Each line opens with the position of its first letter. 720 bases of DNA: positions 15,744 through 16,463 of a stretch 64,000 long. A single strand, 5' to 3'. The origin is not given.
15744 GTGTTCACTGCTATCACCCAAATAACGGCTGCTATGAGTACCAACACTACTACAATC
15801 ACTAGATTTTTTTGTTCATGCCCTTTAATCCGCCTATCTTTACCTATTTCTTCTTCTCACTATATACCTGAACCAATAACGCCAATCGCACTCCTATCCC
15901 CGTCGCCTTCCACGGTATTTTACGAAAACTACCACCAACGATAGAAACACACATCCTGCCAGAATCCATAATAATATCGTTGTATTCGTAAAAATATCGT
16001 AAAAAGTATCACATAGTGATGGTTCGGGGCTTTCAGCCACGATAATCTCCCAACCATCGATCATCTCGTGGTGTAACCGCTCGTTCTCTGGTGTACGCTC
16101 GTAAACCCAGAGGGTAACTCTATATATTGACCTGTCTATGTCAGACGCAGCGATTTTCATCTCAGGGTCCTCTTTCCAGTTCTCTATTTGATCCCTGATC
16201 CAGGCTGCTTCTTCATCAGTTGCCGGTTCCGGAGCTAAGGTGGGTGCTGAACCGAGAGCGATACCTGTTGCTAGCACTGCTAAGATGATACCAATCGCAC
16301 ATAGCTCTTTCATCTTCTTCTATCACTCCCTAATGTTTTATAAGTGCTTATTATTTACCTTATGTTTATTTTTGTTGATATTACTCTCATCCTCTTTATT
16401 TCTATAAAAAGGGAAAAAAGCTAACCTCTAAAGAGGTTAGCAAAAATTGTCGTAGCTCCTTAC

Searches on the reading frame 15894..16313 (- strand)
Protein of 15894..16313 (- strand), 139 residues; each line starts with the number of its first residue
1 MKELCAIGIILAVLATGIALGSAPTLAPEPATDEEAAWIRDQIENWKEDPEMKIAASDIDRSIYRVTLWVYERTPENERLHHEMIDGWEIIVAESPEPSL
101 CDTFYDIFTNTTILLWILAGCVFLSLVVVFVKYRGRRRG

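Call 8: search_protein_families(library=pfam, proteins=[window:15894-16313:-], max_evalue=0.01)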
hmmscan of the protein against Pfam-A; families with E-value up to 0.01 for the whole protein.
window:15894-16313:- (139 aa): 0 families

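Call 27: find_homologous_proteins(query=window:15894-16313:-, max_evalue=0.001)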
Query window:15894-16313:- (139 aa): 28 proteins with E <= 0.001 among 105 candidates.
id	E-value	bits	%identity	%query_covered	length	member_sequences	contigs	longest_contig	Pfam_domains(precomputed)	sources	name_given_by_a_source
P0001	2.8e-83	295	96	100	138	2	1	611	-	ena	-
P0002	1.1e-60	222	79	76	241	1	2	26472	-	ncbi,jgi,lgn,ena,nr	ncbi:MAG TPA: hypothetical protein HA232_03485 [Methanocellales archaeon]|nr:hypothetical protein [M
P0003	1.1e-56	209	73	99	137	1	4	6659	-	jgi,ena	-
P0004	5.7e-56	206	73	78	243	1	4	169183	-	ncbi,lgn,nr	ncbi:MAG: hypothetical protein PHD13_06960 [Methanocellales archaeon]|nr:hypothetical protein [Metha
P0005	1.6e-54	202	69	94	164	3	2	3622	-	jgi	jgi:hypothetical protein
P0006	7.8e-51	190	63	99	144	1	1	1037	-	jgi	jgi:hypothetical protein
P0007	1.3e-49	186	63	100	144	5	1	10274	-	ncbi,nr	ncbi:MAG: hypothetical protein JW945_05545 [Methanomicrobia archaeon]|nr:hypothetical protein [Metha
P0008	6.5e-49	183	66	94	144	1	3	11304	-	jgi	jgi:hypothetical protein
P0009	3.6e-47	178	64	93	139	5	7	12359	-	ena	-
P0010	2.9e-46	175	64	100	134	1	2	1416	-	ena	-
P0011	5.6e-45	171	61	100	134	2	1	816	-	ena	-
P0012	1.9e-40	156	65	81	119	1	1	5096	-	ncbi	ncbi:MAG: hypothetical protein ACP5E9_10290, partial [Candidatus Methanospirareceae archaeon]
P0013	1.5e-34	137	56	100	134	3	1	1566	-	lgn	-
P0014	4.1e-33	132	72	63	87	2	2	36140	-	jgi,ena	-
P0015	1.4e-30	124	49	96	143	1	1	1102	-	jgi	jgi:hypothetical protein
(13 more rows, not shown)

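Call 28: find_encoding_contigs(protein=P0004, flank=10000, max_places=3)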
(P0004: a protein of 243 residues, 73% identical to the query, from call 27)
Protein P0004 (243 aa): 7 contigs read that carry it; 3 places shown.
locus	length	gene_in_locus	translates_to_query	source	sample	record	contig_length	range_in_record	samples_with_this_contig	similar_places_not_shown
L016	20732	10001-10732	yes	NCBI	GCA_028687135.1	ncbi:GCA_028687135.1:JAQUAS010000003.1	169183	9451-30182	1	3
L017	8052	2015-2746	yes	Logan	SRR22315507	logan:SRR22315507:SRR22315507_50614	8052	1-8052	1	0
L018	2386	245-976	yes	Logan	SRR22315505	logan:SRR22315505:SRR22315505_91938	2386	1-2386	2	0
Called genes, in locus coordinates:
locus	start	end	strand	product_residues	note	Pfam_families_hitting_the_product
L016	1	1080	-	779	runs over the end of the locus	PF13597:NRDD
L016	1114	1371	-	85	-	PF00462:Glutaredoxin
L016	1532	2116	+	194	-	-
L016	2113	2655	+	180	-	PF10469:AKAP7_NLS (weak), PF02834:LigT_PEase, PF13563:2_5_RNA_ligase2, PF02834:LigT_PEase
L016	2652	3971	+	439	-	PF01909:NTP_transf_2, PF09249:tRNA_NucTransf2, PF21133:CAA_C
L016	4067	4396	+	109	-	-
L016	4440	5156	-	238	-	PF04402:SIMPL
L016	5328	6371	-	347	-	PF00850:Hist_deacetyl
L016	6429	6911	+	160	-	PF04008:Adenosine_kin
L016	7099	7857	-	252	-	PF01946:Thi4, PF00890:FAD_binding_2 (weak), PF01266:DAO (faint), PF12831:FAD_oxidored, PF13450:NAD_binding_8 (weak)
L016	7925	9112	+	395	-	PF22025:ThiI_fer, PF02926:THUMP, PF02568:ThiI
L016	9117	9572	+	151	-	PF06695:Sm_multidrug_ex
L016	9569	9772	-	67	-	PF00125:Histone, PF00808:CBFD_NFYB_HMF, PF15511:CENP-T_C (weak), PF02291:TFIID-31kDa (faint), PF15630:CENP-S (weak)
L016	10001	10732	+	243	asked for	-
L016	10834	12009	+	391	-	-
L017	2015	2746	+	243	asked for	-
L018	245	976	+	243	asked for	-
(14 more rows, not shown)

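Call 29: find_encoding_contigs(protein=P0002, flank=10000, max_places=3)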
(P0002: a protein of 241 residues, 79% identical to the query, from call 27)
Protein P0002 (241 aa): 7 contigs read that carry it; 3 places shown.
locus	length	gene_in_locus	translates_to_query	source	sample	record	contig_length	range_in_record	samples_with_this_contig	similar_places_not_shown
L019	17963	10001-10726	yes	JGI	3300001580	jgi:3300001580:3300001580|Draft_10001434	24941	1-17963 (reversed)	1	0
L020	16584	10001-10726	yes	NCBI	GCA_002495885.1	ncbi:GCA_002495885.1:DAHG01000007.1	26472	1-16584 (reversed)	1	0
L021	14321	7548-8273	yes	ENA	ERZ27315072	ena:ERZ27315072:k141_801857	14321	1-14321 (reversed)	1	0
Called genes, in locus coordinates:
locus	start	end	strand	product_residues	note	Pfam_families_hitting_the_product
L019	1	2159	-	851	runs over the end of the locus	PF01582:TIR, PF13676:TIR_2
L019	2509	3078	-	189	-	PF01939:NucS_C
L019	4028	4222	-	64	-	-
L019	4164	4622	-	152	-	-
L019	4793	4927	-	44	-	-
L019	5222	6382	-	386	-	PF00589:Phage_integrase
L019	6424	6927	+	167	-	PF04008:Adenosine_kin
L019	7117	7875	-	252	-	PF01946:Thi4, PF00890:FAD_binding_2 (faint), PF01266:DAO (weak), PF07992:Pyr_redox_2 (weak), PF12831:FAD_oxidored, PF13450:NAD_binding_8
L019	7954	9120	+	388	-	PF22025:ThiI_fer, PF02926:THUMP, PF02568:ThiI, PF06508:QueC (faint)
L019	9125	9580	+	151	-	PF06695:Sm_multidrug_ex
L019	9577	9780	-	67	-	PF00125:Histone, PF00808:CBFD_NFYB_HMF, PF15511:CENP-T_C (weak), PF02291:TFIID-31kDa (weak), PF15630:CENP-S (weak)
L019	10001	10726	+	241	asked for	-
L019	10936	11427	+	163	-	PF17146:PIN_6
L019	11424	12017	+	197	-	PF00156:Pribosyltran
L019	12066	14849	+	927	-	PF00133:tRNA-synt_1, PF01406:tRNA-synt_1e (faint), PF09334:tRNA-synt_1g, PF13603:tRNA-synt_1_2, PF08264:Anticodon_1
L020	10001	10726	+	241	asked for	-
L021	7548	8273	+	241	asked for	-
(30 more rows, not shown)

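Call 30: find_encoding_contigs(protein=P0007, flank=10000, max_places=3)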
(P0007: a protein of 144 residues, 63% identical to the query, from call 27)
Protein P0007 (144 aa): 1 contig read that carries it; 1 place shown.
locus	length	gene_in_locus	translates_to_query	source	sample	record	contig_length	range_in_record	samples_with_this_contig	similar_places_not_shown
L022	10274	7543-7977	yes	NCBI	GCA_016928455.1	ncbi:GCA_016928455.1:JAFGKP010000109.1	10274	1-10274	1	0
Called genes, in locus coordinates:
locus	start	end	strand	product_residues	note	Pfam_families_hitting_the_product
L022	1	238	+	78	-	PF01610:DDE_Tnp_ISL3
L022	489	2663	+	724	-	PF13522:GATase_6, PF13537:GATase_7, PF00733:Asn_synthase, PF03054:tRNA_Me_trans (faint), PF24167:DUF7411 (faint), PF00733:Asn_synthase, PF01902:Diphthami_syn_2_N, PF28410:Diphthami_syn_2_C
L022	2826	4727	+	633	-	PF16177:ACAS_N, PF00501:AMP-binding, PF13193:AMP-binding_C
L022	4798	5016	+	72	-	-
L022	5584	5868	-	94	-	PF01909:NTP_transf_2, PF18765:Polbeta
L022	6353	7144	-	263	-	PF03781:FGE-sulfatase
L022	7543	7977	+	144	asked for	-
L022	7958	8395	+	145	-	PF25942:Ig_halo (weak)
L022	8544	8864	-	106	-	PF02635:DsrE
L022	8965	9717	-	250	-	PF11667:DUF3267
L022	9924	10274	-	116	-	?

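Call 34: find_encoding_contigs(protein=P0008, flank=10000, max_places=4)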
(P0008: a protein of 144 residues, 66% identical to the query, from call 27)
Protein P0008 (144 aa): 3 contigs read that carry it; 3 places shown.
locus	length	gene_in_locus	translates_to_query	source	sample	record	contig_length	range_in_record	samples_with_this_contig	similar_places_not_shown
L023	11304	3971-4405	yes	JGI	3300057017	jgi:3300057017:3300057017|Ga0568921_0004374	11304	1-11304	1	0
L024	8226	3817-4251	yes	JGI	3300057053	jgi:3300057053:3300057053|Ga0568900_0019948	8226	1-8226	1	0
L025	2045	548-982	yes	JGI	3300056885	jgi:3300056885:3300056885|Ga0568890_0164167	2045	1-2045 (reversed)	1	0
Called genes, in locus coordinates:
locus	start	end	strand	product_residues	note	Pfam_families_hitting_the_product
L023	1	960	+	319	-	?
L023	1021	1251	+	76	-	-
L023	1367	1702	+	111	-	PF01850:PIN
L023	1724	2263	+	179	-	PF13527:Acetyltransf_9, PF00583:Acetyltransf_1, PF13508:Acetyltransf_7, PF13673:Acetyltransf_10 (weak)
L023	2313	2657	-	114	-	PF01934:HepT-like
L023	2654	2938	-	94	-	PF01909:NTP_transf_2, PF18765:Polbeta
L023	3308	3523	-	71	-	-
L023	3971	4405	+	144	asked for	-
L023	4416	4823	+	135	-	-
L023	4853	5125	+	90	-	-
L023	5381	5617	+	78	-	-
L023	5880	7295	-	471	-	-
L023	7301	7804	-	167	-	-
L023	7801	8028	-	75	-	-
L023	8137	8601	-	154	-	-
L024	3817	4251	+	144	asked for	-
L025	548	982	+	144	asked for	-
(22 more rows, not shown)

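Call 35: find_encoding_contigs(protein=P0009, flank=10000, max_places=6)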
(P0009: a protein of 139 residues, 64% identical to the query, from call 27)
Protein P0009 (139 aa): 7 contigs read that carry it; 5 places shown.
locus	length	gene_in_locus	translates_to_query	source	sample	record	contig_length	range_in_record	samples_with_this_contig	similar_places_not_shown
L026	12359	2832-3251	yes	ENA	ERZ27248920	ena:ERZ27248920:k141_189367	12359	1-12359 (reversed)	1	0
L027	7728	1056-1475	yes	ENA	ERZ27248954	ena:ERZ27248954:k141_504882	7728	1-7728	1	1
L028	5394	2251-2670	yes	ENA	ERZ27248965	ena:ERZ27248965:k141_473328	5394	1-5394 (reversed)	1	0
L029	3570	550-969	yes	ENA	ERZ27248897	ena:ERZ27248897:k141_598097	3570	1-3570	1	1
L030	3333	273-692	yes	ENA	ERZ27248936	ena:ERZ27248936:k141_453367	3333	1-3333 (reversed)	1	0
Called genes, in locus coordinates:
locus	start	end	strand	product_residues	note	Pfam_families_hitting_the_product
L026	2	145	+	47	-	?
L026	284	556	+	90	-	-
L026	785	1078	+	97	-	-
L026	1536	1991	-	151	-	-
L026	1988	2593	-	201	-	PF00352:TBP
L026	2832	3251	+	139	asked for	-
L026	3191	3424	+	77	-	-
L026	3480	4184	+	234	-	-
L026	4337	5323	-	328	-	PF00801:PKD, PF18911:PKD_4, PF22352:K319L-like_PKD, PF08341:TED (faint)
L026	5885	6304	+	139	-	-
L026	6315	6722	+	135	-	PF25942:Ig_halo (weak)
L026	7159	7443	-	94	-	-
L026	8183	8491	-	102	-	-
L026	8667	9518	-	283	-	PF08401:ArdcN, PF18818:MPTase-PolyVal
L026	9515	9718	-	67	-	-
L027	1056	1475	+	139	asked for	-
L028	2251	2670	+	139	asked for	-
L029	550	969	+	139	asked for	-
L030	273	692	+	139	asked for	-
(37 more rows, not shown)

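Call 36: find_encoding_contigs(protein=P0005, flank=10000, max_places=4)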
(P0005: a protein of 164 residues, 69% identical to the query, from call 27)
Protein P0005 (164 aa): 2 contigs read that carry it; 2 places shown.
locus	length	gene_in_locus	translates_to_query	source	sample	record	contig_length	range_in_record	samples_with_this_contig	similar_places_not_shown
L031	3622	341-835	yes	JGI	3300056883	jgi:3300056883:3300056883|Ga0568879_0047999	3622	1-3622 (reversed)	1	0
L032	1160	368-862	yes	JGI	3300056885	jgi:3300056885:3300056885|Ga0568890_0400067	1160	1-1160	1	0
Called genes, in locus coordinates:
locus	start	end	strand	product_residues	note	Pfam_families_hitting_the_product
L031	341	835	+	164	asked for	-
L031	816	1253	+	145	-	-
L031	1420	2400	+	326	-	PF16654:DAPDH_C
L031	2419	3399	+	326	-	-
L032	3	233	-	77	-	?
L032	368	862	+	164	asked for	-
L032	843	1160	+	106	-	?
